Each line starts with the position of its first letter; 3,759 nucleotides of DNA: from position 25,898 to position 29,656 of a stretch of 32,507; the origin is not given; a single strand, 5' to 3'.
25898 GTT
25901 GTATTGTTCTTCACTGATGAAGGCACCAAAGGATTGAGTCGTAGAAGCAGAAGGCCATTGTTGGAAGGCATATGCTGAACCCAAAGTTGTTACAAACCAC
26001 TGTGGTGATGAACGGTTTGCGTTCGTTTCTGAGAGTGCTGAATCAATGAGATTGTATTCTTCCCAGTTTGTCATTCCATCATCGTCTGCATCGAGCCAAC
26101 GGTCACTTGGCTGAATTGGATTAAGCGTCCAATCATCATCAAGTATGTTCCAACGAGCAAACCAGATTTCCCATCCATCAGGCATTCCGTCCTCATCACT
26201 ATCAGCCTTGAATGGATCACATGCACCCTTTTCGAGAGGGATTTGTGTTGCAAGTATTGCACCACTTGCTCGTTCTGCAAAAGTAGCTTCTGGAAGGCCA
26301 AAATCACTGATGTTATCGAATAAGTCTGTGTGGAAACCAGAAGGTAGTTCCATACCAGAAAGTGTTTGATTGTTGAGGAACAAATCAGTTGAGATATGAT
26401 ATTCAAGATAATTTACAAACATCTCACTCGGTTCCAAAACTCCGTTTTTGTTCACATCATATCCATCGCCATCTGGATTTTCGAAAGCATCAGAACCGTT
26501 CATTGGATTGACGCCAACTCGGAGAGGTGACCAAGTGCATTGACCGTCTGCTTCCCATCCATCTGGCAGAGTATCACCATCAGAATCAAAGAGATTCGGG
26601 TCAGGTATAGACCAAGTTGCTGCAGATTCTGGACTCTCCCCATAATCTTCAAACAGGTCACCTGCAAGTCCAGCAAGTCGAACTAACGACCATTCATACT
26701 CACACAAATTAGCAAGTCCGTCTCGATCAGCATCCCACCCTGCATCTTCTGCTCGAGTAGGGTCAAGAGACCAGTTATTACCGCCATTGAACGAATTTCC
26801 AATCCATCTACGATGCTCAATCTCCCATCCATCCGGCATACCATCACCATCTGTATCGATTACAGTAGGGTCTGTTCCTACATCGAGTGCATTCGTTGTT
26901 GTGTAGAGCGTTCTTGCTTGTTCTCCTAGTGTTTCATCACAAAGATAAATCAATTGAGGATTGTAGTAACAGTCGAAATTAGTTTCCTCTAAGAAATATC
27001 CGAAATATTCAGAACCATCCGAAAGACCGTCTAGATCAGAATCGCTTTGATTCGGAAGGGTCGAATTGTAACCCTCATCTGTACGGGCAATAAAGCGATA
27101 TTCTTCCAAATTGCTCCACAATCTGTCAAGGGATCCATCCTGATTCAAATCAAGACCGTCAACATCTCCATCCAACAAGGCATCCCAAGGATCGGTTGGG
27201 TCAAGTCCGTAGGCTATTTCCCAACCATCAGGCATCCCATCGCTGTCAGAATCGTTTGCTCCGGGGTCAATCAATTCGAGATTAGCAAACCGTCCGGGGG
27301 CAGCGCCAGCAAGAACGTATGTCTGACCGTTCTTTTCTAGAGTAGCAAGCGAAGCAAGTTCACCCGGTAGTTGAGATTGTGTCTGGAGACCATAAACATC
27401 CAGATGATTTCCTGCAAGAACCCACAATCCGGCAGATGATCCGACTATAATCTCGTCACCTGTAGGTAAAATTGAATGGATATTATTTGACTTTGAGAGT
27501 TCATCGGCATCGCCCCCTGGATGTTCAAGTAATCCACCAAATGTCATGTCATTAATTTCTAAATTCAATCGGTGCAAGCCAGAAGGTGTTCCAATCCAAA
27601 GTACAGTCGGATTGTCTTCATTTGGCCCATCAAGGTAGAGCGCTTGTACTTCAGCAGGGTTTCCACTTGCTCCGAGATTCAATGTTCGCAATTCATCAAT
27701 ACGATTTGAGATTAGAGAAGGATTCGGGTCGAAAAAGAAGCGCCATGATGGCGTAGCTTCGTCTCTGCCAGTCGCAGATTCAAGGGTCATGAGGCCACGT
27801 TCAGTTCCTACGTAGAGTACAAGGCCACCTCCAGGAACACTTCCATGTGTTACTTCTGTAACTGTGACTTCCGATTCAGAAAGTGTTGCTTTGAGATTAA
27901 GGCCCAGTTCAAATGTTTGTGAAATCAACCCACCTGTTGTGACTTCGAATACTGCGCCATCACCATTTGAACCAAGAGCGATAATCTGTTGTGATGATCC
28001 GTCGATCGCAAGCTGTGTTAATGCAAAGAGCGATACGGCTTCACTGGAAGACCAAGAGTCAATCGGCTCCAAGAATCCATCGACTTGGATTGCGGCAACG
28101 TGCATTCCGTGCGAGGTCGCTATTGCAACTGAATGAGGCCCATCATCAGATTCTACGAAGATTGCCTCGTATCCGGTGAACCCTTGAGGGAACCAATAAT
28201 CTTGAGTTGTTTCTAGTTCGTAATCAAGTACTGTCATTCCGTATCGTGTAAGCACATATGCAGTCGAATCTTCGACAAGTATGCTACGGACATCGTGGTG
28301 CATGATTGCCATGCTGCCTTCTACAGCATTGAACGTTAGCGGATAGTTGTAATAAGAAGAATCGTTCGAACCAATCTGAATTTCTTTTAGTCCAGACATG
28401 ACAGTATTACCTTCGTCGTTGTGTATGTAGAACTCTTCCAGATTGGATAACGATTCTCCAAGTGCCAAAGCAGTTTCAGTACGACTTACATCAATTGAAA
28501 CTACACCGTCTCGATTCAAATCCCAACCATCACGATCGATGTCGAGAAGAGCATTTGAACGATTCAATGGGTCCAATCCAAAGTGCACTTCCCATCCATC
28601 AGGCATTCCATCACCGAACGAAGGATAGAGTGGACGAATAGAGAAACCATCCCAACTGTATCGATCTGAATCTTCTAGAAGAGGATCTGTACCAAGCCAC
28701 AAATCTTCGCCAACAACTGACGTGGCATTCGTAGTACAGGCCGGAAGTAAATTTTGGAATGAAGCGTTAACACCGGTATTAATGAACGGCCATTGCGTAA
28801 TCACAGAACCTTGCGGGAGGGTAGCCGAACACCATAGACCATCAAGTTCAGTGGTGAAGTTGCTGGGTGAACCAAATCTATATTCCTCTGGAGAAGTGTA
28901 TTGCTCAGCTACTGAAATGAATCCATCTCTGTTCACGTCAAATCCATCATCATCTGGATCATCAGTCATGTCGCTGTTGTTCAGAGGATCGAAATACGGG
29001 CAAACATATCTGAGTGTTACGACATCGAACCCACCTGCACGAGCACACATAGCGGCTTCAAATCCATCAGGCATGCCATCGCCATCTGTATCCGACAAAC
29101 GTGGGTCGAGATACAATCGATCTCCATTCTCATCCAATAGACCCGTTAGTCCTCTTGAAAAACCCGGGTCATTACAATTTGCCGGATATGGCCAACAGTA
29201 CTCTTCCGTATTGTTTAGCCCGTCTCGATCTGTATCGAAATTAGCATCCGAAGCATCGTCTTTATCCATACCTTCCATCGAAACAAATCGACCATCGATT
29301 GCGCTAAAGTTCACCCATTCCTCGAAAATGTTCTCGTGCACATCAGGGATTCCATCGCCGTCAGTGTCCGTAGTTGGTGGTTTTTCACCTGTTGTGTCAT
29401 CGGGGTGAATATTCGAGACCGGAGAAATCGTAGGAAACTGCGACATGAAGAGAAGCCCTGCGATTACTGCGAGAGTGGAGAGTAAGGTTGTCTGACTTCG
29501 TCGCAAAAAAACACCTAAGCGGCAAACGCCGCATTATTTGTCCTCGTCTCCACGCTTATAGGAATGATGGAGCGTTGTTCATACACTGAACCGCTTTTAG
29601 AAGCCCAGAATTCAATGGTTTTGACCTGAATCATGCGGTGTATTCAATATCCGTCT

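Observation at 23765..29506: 1913-aa secreted protein with a super-repeat of about 50 aa pairing TSP3-like and EF-hand/dockerin-like Ca loops around a central beta-propeller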

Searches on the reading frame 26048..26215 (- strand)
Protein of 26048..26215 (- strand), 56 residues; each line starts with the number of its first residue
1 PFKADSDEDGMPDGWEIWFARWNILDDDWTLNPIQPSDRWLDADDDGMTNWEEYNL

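Call 65: search_solved_structures(query=A4, max_evalue=10, show_alignments=4)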
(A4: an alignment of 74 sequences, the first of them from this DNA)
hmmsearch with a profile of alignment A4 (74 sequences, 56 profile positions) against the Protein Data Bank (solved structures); distinct sequences matched with E-value up to 10: 227 (the best 60 are shown).
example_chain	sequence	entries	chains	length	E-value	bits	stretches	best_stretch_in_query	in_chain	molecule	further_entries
8fns_A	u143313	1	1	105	6.8e-05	26.5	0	40-54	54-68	EF-hand domain-containing protein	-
8aht_A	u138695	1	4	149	9.4e-05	26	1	3-54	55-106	Calmodulin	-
6mi5_X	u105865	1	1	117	0.00017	25.2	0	40-54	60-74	Lanmodulin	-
7jts_t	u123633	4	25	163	0.00023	24.8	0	4-54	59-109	Calmodulin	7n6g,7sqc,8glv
2k0j_A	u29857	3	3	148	0.00026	24.6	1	3-49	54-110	calmodulin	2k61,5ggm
6tz6_B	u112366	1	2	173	0.00027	24.6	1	4-54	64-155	Calcineurin subunit B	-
3u0k_A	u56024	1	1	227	0.00094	22.8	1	3-54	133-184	RCaMP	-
1vrk_A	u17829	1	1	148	0.0018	21.9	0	10-54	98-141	CALMODULIN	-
2vb6_B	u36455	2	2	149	0.003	21.2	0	7-54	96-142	CALMODULIN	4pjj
1qs7_A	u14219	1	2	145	0.0044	20.7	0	8-54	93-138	CALMODULIN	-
1ooj_A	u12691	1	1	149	0.0045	20.7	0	10-54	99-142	Calmodulin CMD-1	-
2bkh_B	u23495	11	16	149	0.0045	20.7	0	10-54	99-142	CALMODULIN | AT15141p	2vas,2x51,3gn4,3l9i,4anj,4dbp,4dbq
8zlw_N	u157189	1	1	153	0.0046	20.6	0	13-54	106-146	Calmodulin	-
8bd2_A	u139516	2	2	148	0.005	20.5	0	39-54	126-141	Calmodulin-3 | Calmodulin-1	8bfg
1mxe_A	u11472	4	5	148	0.0051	20.5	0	10-54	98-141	Calmodulin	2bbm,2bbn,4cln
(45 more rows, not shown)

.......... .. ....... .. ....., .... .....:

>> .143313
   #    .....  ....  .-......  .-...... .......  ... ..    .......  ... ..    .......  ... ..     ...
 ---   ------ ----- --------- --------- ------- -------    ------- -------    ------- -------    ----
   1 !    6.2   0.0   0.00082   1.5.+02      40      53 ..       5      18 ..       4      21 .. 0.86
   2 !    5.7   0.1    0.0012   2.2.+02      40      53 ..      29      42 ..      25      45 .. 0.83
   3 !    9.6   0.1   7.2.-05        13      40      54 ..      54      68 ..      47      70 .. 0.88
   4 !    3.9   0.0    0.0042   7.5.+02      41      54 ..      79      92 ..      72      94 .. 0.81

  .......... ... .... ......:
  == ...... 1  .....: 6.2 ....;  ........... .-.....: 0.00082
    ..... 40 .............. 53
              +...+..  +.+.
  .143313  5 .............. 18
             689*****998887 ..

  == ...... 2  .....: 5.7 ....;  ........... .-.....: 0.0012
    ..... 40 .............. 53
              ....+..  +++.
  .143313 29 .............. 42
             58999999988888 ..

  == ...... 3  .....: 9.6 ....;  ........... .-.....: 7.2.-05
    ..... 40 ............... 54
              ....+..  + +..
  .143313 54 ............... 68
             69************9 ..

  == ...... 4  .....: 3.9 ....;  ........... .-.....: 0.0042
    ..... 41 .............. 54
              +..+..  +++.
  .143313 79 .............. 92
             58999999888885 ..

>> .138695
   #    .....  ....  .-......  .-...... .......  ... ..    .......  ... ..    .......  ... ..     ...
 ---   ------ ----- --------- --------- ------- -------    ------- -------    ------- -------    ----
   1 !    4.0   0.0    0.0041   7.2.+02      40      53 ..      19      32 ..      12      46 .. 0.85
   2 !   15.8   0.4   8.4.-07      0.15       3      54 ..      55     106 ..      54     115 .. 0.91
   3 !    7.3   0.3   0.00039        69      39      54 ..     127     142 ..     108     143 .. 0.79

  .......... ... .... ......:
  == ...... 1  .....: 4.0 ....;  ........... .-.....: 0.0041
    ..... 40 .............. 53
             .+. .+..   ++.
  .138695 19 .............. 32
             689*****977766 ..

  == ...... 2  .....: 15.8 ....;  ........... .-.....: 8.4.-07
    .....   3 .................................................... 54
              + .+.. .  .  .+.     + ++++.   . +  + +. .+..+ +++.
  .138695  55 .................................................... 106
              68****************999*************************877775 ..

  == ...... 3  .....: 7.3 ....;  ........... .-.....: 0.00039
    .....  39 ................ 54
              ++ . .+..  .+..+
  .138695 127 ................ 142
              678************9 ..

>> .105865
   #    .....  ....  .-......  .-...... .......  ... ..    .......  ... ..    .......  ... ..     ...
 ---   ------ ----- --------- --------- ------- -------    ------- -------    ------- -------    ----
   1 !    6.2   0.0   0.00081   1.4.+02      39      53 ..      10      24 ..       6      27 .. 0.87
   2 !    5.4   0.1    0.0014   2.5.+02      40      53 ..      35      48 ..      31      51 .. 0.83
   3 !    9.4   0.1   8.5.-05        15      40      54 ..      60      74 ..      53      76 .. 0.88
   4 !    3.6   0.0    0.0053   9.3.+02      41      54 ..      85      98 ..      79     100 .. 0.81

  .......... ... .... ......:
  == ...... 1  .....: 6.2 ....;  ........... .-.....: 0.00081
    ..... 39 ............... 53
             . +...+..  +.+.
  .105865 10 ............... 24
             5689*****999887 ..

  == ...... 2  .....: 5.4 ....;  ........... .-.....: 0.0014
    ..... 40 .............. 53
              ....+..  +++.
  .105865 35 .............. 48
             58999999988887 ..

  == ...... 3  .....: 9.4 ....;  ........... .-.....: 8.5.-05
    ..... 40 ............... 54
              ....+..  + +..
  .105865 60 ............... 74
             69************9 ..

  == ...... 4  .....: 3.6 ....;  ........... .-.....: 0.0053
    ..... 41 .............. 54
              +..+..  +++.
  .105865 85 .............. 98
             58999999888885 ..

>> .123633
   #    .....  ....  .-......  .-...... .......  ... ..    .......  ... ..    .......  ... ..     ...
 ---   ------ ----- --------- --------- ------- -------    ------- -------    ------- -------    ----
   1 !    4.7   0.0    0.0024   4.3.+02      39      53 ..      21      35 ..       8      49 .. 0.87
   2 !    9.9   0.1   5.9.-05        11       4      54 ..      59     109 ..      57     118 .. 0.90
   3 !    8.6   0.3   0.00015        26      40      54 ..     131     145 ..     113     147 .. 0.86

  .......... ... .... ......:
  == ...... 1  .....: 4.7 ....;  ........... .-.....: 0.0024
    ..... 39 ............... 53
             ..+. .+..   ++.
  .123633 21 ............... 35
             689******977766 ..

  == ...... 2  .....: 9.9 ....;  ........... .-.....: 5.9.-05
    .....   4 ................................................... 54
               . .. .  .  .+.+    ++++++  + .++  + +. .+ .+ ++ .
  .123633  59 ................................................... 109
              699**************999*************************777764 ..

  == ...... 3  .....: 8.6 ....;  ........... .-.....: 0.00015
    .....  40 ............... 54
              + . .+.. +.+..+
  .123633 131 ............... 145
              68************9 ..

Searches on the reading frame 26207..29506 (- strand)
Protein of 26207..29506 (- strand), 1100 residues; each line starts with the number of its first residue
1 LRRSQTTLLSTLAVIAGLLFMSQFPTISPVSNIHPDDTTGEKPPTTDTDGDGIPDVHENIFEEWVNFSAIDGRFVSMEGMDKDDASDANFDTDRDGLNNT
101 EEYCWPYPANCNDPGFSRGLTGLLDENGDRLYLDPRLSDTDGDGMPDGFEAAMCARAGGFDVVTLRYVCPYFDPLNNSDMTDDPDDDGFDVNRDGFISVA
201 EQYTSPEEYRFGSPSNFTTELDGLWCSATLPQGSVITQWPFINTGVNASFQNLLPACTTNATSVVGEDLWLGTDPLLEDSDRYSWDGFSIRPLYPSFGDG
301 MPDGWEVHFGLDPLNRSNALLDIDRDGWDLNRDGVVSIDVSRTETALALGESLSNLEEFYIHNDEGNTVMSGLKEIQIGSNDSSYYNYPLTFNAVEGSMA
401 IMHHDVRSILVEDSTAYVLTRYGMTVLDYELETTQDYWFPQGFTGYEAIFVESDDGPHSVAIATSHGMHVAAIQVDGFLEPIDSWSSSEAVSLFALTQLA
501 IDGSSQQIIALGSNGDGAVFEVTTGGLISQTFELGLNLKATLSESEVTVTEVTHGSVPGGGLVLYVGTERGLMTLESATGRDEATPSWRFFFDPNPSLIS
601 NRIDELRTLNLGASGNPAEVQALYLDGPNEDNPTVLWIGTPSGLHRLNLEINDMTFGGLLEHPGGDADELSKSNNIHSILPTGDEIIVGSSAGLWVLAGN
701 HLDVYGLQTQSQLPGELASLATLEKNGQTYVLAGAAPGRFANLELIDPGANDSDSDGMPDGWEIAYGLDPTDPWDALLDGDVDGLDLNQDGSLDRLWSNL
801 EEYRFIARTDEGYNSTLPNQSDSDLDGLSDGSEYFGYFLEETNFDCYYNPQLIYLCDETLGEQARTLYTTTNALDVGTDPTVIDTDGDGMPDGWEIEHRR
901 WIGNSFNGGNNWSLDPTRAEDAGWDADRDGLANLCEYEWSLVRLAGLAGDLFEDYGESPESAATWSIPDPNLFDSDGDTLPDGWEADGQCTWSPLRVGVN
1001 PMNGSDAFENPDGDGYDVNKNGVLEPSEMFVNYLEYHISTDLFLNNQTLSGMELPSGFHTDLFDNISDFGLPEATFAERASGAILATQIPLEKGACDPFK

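Call 31: predict_structure(alignment_id=A2)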
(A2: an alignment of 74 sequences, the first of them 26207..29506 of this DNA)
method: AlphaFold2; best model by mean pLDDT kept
length: 1100 residues; sequences in the alignment: 74
mean_pLDDT: 87.5   pTM: 0.78
mean pLDDT of the five models: 87.5, 87.1, 85.9, 78.1, 74.3
residues with pLDDT >= 90: 608; 70-90: 425; 50-70: 41; < 50: 26
segments of 3 or more residues with pLDDT < 50: 1-5, 22-42
pLDDT, mean of each block of 10 residues (from residue 1): 51 59 37 41 67 87 90 90 88 92 88 69 82 92 94 88 86 90 91 88 94 91 90 76 77 89 78 91 85 77 93 91 91 89 85 93 89 91 85 89 95 95 94 91 91 91 95 93 87 93 85 94 92 93 91 89 94 93 92 87 89 86 91 93 93 90 85 94 93 92 87 91 91 92 92 95 93 89 80 82 93 90 93 91 92 92 89 83 94 94 89 92 90 93 92 90 90 91 90 88 91 89 90 91 86 87 77 82 82 86
secondary structure, 60 per line:
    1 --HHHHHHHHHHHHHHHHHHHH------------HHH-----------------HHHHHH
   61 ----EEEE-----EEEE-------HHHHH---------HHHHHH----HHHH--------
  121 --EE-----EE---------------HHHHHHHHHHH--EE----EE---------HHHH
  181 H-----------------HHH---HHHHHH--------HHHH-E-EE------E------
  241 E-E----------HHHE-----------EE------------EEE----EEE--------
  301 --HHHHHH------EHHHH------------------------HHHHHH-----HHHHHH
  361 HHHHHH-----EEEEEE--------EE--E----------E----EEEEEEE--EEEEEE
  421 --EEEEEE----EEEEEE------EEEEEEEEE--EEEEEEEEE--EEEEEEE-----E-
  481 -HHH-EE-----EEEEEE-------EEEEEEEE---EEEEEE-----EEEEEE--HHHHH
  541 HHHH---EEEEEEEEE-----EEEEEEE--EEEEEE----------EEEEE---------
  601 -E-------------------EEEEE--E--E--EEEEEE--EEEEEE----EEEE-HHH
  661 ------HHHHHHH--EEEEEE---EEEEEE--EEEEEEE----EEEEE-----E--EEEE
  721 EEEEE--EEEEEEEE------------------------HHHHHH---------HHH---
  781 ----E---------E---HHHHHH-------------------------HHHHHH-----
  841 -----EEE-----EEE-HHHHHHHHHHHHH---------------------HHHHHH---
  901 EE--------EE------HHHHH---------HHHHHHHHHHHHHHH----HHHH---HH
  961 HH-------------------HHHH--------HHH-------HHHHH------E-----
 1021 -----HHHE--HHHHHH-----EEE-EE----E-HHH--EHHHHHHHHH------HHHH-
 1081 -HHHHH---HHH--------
elements in order (helices of 4 or more, strands of 3 or more residues): H3-22 H55-60 E65-68 E74-77 H85-89 H99-104 H109-112 H147-157 H177-181 H205-210 H219-222 E283-285 E290-292 H303-308 H316-319 H344-349 H355-366 E372-377 E406-412 E415-420 E423-428 E433-438 E445-453 E456-464 E467-473 E493-498 E506-513 E517-522 E528-533 H536-544 E548-556 E562-568 E571-576 E587-591 E622-626 E635-640 E643-648 E653-656 H667-673 E676-681 E685-690 E693-699 E704-708 E717-725 E728-735 H760-765 H799-804 H830-835 E846-848 E854-856 H858-870 H892-897 H919-923 H933-947 H952-955 H959-962 H982-985 H1004-1008 H1032-1037 E1043-1045 H1061-1069 H1076-1079 H1082-1086

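Call 36: fold_search(model_id=the predicted structure, library=pdb)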
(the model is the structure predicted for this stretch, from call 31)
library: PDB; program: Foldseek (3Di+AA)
matches with E <= 10: 1302; with E <= 0.001: 774
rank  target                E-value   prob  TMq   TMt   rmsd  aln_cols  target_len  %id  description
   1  5ndg_sR               7.2e-10  1.00  0.19  0.58   6.7       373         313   10  Crystal structure of geneticin (G418) bound to the yeast 80S ribosome (released 2017-12-13)
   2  7qca_SGG              1.9e-09  1.00  0.20  0.61   7.2       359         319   11  Spraguea lophii ribosome (released 2022-11-30)
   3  4czy_A                2.5e-09  1.00  0.20  0.58   5.9       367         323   12  Complex of Neurospora crassa PAN2 (WD40-CS1) with PAN3 (pseudokinase and C-term) (released 2014-06-04)
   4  4aow_C                3.5e-09  1.00  0.21  0.65   6.3       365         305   11  Crystal structure of the human Rack1 protein at a resolution of 2.45 angstrom (released 2012-08-08)
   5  9n74_LQ               3.9e-09  1.00  0.20  0.26   6.9       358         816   11  SSU processome maturation and disassembly, State H (released 2025-10-29)
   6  3dm0_A                4.3e-09  1.00  0.20  0.31   5.9       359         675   10  Maltose Binding Protein fusion with RACK1 from A. thaliana (released 2008-09-09)
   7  4czv_A                5.1e-09  1.00  0.19  0.56   6.3       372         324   13  Structure of the Neurospora crassa Pan2 WD40 domain (released 2014-06-04)
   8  4d6v                  5.3e-09  1.00  0.20  0.60   6.4       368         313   10  Crystal structure of signal transducing protein (released 2015-03-18)
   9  4a2l_C                7.0e-09  1.00  0.20  0.29   9.0       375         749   13  Structure of the periplasmic domain of the heparin and heparan sulphate sensing hybrid two component system BT4663 in  (released 2012-05-02)
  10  8auv_Q                7.8e-09  1.00  0.20  0.62   5.7       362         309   11  Cryo-EM structure of the plant 40S subunit (released 2023-06-07)
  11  4aow_A                8.2e-09  1.00  0.20  0.63   6.1       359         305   12  Crystal structure of the human Rack1 protein at a resolution of 2.45 angstrom (released 2012-08-08)
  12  4d0k_A                8.7e-09  1.00  0.20  0.58   5.7       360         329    8  Complex of Chaetomium thermophilum PAN2 (WD40-CS1) with PAN3 (C-term) (released 2014-06-04)
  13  7klj_B                1.0e-08  1.00  0.20  0.60   7.5       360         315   11  Crystal structure of the WD-repeat domain of human KIF21A (released 2020-12-16)
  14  8hmf_D                1.1e-08  1.00  0.19  0.15   9.1       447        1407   12  head module state 2 of Tetrahymena IFT-A (released 2023-06-14)
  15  8ovj_Sg               1.3e-08  1.00  0.19  0.60   6.7       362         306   11  CRYO-EM STRUCTURE OF LEISHMANIA MAJOR 80S RIBOSOME : PARENTAL STRAIN (released 2024-05-08)
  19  4a2l_F                1.5e-08  1.00  0.12  0.17  24.9       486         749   11  Structure of the periplasmic domain of the heparin and heparan sulphate sensing hybrid two component system BT4663 in  (released 2012-05-02)
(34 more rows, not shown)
